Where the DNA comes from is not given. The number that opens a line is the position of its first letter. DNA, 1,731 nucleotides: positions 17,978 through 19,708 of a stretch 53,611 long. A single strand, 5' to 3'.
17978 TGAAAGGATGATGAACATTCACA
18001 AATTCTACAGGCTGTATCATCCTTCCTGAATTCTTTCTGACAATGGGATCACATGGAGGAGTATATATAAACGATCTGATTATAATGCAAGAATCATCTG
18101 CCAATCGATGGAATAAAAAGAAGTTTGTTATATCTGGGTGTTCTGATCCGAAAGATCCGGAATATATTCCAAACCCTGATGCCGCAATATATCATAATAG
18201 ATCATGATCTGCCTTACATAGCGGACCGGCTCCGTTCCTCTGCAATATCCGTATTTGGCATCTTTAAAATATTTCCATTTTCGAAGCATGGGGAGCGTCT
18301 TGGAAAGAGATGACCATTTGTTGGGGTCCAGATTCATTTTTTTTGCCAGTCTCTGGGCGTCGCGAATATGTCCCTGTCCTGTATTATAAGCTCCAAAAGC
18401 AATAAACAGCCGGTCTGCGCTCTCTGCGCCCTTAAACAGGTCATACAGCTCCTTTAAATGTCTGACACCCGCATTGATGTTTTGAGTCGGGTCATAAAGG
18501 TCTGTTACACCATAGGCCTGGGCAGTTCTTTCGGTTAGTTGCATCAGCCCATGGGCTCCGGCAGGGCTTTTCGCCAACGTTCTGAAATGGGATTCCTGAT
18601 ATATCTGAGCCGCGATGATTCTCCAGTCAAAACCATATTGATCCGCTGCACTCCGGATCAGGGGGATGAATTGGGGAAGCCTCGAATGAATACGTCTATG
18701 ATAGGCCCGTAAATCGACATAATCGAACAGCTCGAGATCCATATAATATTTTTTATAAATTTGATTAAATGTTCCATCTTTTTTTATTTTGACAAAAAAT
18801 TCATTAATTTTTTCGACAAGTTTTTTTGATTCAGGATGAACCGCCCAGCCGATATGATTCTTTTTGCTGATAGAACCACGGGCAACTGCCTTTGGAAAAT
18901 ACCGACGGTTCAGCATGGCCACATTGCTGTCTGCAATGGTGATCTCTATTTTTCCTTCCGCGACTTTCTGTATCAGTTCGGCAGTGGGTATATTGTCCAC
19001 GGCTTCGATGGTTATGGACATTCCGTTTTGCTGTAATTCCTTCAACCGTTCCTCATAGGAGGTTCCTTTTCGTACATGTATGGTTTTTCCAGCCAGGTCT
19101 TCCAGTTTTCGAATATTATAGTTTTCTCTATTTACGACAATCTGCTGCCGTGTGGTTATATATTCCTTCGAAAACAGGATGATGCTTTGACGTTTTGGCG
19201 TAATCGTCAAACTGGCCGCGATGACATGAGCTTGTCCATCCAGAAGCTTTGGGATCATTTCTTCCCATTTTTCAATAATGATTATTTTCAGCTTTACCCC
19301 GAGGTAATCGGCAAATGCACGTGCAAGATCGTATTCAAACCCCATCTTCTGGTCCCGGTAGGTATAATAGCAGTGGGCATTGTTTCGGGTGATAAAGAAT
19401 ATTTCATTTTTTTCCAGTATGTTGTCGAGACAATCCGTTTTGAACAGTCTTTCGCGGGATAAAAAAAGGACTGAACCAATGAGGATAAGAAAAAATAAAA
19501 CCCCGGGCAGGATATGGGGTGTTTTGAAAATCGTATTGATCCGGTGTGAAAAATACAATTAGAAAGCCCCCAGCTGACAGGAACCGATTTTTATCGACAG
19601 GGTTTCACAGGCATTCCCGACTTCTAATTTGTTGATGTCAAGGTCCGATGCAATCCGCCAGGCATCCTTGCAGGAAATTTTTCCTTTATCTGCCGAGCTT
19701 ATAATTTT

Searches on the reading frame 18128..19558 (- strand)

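Call 66: search_protein_families(library=pfam, proteins=[window:18128-19558:-], max_evalue=0.00001)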
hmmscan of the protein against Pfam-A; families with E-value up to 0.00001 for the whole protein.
window:18128-19558:- (476 aa): 4 families
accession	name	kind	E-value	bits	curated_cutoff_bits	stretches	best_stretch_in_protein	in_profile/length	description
PF00497.25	SBP_bac_3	-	1.1e-27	96.8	26.4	1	67-272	14-130/132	Bacterial extracellular solute-binding proteins, family 3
PF01464.25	SLT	-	1.2e-24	86.5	21.3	1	300-407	2-110/117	Transglycosylase SLT domain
PF10613.14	Lig_chan-Glu_bd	-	7e-09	36.2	30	1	70-144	41-113/115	Ligated ion channel L-glutamate- and glycine-binding site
PF12974.12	Phosphonate-bd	-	7.7e-06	25.9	27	0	78-262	19-220/242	ABC transporter, phosphonate, periplasmic substrate-binding protein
